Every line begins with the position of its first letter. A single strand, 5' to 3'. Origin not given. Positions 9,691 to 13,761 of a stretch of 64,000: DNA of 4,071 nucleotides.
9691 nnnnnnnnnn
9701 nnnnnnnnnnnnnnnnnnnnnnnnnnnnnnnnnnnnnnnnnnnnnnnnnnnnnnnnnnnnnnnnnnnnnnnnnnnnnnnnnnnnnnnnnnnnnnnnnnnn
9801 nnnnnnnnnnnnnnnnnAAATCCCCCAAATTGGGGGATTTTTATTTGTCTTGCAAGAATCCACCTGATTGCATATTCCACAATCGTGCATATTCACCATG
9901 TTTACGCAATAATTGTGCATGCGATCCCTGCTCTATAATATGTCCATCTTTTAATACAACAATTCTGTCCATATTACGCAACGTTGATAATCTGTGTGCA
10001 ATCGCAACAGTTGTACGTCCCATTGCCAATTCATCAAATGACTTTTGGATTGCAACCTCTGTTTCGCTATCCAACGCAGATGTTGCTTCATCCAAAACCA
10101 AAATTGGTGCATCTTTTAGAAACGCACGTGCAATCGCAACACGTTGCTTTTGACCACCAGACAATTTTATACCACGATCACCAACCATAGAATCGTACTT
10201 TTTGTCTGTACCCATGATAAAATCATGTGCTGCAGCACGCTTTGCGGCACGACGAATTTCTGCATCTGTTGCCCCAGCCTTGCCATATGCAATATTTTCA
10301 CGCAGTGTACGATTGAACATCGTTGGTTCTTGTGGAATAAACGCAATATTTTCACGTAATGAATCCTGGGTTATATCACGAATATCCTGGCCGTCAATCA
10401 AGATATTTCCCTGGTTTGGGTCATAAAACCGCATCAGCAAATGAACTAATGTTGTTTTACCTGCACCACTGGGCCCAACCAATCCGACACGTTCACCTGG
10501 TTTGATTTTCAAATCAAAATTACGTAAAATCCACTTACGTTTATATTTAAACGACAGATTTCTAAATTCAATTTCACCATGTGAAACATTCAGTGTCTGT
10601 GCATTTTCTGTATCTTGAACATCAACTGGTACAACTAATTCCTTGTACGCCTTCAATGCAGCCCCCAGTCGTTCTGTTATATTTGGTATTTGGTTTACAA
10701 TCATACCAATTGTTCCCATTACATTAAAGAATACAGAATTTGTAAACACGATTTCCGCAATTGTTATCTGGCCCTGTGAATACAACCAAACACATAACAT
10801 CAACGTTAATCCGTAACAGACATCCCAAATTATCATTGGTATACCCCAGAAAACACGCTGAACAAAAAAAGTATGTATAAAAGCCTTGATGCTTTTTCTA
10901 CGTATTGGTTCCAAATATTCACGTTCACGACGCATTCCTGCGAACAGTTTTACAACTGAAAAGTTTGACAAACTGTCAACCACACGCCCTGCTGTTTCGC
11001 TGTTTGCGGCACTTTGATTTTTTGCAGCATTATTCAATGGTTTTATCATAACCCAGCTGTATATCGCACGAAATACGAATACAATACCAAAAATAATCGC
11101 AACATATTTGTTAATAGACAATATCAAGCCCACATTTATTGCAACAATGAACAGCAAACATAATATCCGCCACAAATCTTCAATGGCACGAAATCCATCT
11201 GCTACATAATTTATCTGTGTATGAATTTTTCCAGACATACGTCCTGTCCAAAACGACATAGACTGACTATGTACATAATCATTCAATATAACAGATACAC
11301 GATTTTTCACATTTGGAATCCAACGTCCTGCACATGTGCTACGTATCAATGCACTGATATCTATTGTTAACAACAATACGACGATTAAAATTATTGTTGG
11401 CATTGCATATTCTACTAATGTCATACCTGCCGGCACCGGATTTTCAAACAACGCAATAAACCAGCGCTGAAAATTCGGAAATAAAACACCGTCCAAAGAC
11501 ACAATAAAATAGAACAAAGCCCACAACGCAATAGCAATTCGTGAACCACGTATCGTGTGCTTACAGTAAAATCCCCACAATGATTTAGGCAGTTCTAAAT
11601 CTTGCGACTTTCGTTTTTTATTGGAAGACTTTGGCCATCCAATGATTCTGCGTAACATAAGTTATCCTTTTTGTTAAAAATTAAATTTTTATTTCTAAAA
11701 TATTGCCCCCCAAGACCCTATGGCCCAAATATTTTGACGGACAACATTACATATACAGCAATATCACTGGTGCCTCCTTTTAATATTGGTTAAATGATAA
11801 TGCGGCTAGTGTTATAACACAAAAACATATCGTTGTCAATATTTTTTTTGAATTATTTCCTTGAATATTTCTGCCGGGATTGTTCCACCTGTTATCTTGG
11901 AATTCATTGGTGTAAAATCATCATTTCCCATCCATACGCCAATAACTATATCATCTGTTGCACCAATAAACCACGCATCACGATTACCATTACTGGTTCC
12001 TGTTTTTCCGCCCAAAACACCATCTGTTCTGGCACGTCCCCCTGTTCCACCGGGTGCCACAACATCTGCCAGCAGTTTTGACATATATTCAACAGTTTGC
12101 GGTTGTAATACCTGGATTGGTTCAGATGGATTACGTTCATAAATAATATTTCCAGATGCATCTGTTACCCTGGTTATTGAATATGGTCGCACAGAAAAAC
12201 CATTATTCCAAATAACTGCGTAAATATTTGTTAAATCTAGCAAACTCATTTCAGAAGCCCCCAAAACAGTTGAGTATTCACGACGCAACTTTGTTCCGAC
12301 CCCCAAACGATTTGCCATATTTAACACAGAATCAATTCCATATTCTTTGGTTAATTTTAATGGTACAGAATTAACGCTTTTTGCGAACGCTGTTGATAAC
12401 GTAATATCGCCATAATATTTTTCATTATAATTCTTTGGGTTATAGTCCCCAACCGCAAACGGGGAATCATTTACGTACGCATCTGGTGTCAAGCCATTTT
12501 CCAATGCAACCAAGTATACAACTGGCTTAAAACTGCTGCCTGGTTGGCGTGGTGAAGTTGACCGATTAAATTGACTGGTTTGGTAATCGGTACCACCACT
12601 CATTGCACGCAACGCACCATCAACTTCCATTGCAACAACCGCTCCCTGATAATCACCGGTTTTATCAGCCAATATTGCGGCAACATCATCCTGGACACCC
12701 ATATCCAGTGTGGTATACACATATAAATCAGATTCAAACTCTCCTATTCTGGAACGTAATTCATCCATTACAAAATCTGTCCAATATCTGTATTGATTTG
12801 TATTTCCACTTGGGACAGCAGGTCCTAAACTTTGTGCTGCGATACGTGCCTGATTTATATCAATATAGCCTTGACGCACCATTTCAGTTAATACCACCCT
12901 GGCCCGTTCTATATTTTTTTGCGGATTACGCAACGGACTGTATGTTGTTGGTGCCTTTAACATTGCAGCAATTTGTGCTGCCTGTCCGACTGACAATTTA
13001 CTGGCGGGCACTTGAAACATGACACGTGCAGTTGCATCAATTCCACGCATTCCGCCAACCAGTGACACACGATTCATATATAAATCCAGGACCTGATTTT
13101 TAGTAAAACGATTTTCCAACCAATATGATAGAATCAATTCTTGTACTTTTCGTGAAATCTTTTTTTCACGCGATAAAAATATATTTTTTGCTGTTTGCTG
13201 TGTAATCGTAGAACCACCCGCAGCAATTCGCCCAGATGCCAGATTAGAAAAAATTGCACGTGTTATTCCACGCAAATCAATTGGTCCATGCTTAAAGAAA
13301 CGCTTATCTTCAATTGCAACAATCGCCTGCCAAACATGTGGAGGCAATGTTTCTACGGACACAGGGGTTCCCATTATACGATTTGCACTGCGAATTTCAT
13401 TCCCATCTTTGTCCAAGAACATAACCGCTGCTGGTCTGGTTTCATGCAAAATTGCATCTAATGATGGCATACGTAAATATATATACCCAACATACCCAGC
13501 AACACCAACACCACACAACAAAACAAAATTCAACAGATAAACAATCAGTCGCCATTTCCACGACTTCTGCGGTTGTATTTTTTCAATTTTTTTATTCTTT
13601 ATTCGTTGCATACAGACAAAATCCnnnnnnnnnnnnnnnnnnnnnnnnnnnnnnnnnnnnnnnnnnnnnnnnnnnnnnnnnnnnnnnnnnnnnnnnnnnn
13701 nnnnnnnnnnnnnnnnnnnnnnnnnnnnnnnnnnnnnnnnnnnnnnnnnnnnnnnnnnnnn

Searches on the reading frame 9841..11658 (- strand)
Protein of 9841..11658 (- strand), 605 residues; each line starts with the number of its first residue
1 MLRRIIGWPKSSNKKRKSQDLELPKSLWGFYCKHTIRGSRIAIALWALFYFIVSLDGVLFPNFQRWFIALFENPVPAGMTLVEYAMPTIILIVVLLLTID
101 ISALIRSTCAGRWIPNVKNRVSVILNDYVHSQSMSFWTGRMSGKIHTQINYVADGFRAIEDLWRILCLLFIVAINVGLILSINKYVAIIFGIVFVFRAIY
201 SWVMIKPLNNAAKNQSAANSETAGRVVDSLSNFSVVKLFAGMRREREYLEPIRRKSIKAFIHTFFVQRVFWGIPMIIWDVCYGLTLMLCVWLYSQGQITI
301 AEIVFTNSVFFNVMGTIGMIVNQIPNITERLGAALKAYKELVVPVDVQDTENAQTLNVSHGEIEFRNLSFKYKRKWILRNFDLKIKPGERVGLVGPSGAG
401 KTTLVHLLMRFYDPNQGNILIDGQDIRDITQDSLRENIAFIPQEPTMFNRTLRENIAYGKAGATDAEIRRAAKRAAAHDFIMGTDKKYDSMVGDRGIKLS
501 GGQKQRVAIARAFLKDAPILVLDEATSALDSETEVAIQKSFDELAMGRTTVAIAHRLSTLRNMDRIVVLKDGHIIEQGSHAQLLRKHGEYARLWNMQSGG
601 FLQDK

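Call 72: search_protein_families(library=pfam, proteins=[window:9841-11658:-], max_evalue=0.0001)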
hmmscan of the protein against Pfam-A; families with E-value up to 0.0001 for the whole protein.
window:9841-11658:- (605 aa): 3 families
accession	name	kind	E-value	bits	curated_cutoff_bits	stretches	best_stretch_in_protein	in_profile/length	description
PF00005.33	ABC_tran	-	7.8e-37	127.4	25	1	378-527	1-137/137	ABC transporter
PF00664.28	ABC_membrane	-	4.3e-12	46.7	28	1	57-314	12-271/274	ABC transporter transmembrane region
PF02463.25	SMC_N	-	2.7e-06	27.4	40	1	415-569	107-211/220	RecF/RecN/SMC N terminal domain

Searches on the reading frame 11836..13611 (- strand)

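Call 72: search_protein_families(library=pfam, proteins=[window:11836-13611:-], max_evalue=0.0001)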
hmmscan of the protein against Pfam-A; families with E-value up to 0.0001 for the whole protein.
window:11836-13611:- (591 aa): 2 families
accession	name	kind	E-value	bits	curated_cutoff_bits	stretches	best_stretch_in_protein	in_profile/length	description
PF00912.28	Transgly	-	5.7e-56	189.2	27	1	78-244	11-177/178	Transglycosylase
PF00905.27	Transpeptidase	-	1.9e-33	116.4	22.1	1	323-588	1-299/299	Penicillin binding protein transpeptidase domain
